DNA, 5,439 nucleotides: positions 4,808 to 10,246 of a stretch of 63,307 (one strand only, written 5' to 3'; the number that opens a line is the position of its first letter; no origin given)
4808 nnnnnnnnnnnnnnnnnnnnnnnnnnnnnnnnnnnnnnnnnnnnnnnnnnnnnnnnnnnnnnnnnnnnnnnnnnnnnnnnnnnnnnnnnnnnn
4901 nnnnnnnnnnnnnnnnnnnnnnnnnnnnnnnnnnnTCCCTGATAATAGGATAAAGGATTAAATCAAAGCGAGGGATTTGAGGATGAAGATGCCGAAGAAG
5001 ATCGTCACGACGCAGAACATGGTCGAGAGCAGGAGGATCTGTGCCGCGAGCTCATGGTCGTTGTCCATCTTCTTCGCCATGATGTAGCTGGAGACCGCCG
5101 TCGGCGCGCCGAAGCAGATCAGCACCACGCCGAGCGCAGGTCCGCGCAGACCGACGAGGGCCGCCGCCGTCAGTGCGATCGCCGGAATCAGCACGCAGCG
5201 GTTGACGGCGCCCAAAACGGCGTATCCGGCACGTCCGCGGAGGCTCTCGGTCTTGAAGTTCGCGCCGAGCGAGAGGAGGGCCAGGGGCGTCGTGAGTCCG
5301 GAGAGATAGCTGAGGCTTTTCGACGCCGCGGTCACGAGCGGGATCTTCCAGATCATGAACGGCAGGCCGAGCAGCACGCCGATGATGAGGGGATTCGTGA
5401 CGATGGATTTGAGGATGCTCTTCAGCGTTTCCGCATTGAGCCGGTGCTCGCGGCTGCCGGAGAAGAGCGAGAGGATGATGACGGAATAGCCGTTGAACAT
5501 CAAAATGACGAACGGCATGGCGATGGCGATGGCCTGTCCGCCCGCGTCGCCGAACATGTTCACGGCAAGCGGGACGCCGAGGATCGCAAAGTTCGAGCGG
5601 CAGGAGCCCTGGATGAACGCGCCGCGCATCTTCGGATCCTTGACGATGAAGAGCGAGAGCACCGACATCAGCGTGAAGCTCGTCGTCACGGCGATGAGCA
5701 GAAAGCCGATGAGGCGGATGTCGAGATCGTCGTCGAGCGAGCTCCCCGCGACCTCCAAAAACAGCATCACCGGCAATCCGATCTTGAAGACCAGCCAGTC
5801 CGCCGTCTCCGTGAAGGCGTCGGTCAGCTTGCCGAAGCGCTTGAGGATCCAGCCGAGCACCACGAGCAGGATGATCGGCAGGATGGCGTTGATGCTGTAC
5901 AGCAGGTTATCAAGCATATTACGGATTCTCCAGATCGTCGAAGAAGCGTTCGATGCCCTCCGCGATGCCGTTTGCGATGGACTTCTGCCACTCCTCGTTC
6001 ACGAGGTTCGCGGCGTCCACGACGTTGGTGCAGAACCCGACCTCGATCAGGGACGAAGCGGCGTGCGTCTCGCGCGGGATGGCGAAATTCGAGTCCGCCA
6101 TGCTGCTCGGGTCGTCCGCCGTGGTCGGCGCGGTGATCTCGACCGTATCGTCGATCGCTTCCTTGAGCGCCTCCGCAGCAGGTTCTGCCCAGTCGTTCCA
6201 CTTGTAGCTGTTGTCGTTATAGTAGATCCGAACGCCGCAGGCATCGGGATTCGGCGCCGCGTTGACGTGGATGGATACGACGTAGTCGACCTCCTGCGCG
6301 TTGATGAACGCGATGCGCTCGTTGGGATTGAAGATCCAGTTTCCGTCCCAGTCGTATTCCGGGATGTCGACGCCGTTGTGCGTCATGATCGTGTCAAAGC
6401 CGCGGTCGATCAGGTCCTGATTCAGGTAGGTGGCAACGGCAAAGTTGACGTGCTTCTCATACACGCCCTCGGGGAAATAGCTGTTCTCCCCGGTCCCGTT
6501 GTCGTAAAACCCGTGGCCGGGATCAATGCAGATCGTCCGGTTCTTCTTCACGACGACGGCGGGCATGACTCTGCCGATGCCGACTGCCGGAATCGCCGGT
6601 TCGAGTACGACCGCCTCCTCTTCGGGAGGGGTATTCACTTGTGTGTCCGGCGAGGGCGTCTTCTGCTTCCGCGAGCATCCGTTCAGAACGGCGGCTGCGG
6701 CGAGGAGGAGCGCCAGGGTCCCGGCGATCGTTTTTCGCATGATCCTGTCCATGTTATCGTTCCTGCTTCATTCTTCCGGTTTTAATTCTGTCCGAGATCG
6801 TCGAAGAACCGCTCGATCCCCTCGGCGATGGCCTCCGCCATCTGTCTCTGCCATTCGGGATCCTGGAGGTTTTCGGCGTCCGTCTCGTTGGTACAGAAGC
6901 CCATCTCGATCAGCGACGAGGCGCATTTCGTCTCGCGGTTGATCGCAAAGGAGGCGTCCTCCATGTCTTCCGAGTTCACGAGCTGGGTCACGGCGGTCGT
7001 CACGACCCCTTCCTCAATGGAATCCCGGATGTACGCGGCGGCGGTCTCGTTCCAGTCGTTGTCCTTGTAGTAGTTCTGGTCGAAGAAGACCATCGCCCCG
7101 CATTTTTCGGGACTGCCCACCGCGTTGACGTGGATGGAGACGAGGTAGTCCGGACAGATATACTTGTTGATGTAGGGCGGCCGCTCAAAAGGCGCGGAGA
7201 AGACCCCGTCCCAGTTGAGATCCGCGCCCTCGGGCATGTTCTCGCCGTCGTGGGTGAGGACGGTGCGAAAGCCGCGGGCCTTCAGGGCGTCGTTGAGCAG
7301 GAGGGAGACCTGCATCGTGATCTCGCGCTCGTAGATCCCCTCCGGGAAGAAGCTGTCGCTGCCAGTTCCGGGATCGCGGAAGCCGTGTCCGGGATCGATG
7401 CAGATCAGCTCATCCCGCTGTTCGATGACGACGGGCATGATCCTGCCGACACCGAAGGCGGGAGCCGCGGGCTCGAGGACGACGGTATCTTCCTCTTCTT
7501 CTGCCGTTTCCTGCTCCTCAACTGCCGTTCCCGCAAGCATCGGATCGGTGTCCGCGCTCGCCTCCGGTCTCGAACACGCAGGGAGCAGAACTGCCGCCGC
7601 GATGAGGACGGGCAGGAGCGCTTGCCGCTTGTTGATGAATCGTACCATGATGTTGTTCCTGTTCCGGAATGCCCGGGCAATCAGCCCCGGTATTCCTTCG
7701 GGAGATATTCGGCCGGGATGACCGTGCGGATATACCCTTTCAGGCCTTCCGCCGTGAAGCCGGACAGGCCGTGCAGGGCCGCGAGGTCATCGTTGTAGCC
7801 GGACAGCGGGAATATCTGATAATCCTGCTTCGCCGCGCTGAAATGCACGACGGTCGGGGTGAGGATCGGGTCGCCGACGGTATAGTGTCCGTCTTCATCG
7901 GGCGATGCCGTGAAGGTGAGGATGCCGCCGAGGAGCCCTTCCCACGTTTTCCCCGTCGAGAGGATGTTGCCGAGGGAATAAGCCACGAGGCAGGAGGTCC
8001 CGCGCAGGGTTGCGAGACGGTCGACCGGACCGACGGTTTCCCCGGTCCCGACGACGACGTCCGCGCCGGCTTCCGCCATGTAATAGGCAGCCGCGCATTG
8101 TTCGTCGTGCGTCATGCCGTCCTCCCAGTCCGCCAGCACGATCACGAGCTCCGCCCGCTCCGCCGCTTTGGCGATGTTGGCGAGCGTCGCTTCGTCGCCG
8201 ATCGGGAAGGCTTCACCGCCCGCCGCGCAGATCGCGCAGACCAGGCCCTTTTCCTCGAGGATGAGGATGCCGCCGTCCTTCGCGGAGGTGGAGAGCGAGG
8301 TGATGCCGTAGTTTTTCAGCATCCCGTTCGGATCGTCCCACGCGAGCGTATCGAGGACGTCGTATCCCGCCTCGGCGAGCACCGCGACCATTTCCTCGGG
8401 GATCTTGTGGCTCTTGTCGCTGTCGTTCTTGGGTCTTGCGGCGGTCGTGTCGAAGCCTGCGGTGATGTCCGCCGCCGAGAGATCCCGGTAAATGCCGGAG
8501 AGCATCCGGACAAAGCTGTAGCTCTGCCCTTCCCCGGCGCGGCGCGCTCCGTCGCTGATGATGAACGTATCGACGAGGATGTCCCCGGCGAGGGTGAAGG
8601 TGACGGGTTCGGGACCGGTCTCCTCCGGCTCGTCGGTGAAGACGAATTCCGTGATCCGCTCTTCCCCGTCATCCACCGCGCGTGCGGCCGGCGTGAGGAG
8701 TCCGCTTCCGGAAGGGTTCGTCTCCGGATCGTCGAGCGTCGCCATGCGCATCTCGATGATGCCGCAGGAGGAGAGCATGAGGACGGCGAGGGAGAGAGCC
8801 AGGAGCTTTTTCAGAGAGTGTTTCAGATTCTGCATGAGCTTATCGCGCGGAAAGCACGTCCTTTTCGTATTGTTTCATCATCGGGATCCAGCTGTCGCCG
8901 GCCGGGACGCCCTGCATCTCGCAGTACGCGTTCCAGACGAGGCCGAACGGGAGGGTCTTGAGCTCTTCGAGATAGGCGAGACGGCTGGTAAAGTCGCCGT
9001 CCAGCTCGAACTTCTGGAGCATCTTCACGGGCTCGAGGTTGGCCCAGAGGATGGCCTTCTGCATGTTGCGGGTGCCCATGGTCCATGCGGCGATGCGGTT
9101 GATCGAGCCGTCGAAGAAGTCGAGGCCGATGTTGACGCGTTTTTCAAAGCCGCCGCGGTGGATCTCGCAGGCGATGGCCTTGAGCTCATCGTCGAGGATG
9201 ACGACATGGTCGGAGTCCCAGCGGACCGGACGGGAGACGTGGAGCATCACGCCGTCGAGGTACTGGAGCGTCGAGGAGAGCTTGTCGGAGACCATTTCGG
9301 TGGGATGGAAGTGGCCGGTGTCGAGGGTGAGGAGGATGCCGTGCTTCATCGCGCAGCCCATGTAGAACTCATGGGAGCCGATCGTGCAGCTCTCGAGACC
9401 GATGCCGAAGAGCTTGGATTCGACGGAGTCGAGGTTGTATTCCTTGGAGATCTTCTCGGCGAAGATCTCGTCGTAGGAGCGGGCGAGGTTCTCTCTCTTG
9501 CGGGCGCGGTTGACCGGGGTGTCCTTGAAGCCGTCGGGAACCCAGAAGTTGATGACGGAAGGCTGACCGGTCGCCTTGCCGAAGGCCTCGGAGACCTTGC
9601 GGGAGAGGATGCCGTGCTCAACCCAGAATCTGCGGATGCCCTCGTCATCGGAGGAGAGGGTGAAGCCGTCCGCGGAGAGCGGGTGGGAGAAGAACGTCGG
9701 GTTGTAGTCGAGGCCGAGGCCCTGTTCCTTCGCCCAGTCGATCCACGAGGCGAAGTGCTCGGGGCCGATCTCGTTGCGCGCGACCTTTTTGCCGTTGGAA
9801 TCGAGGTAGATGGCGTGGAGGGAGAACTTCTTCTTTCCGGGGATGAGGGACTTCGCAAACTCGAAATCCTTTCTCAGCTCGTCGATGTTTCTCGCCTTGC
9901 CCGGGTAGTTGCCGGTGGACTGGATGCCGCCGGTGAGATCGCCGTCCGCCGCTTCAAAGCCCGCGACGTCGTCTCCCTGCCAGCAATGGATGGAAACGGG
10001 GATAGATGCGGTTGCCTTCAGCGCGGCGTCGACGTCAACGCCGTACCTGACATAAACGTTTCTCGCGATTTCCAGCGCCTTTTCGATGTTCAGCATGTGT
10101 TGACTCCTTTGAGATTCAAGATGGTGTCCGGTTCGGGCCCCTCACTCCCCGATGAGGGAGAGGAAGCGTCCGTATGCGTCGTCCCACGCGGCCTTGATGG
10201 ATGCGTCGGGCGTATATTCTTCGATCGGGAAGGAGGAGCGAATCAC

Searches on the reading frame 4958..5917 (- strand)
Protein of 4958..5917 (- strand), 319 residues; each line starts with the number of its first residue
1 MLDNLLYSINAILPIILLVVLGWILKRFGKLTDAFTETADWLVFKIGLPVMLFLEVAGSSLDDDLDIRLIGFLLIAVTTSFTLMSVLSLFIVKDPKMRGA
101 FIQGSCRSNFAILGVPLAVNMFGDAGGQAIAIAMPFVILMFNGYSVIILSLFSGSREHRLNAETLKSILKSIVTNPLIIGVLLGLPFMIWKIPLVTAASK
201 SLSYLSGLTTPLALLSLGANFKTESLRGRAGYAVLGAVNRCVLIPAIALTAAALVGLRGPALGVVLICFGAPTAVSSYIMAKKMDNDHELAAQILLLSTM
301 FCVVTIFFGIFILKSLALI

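Call 69: search_protein_families(library=pfam, proteins=[window:4958-5917:-], max_evalue=0.00001)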
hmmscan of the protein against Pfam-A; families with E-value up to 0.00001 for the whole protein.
window:4958-5917:- (319 aa): 1 family
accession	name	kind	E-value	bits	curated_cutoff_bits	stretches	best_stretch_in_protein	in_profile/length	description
PF03547.23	Mem_trans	-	7.5e-29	100.9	25.7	1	9-308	3-341/343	Membrane transport protein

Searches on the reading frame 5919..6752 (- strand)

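Call 69: search_protein_families(library=pfam, proteins=[window:5919-6752:-], max_evalue=0.00001)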
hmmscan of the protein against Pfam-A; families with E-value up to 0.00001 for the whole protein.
window:5919-6752:- (277 aa): 1 family
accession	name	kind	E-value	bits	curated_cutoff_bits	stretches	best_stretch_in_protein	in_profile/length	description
PF01520.23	Amidase_3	-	1.7e-36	126.3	27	1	74-268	1-173/174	N-acetylmuramoyl-L-alanine amidase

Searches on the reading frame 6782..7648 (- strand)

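Call 69: search_protein_families(library=pfam, proteins=[window:6782-7648:-], max_evalue=0.00001)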
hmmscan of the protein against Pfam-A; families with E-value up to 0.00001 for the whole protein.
window:6782-7648:- (288 aa): 1 family
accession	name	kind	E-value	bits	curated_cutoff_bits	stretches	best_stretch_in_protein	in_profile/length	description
PF01520.23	Amidase_3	-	3.4e-34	118.8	27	1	82-279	1-173/174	N-acetylmuramoyl-L-alanine amidase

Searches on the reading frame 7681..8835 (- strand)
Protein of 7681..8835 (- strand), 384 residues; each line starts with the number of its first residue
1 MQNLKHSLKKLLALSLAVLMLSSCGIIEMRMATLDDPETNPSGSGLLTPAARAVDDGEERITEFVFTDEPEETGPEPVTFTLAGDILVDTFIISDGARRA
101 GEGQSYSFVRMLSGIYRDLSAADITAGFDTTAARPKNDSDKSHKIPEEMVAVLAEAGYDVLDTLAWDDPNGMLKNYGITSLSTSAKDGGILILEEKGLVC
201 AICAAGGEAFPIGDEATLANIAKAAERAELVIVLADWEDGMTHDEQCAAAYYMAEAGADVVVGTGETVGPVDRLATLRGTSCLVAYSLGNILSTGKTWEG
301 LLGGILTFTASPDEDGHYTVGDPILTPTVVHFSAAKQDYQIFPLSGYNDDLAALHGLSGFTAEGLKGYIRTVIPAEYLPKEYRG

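Call 69: search_protein_families(library=pfam, proteins=[window:7681-8835:-], max_evalue=0.00001)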
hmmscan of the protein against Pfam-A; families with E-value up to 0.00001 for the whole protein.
window:7681-8835:- (384 aa): 1 family
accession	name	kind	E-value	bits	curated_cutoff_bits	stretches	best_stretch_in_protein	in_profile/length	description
PF09587.15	PGA_cap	-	2.3e-13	50.7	27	1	214-293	175-253/255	Bacterial capsule synthesis protein PGA_cap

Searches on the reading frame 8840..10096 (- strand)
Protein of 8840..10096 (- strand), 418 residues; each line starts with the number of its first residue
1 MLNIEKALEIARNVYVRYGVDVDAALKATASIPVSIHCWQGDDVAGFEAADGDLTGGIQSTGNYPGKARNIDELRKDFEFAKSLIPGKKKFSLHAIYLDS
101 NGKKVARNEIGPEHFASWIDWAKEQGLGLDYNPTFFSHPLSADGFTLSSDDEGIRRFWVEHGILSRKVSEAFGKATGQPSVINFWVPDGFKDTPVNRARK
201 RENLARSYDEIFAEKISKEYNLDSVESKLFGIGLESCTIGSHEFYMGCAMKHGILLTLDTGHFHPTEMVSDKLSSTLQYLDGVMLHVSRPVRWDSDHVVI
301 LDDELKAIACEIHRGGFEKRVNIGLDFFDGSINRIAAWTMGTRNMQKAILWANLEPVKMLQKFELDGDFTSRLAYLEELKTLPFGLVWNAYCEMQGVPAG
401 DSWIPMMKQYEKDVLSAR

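Call 69: search_protein_families(library=pfam, proteins=[window:8840-10096:-], max_evalue=0.00001)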
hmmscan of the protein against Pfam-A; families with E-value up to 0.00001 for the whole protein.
window:8840-10096:- (418 aa): 1 family
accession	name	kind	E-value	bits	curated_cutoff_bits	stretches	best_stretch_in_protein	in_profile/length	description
PF06134.17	RhaA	-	1.8e-193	643.9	22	1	3-418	2-417/417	L-rhamnose isomerase (RhaA)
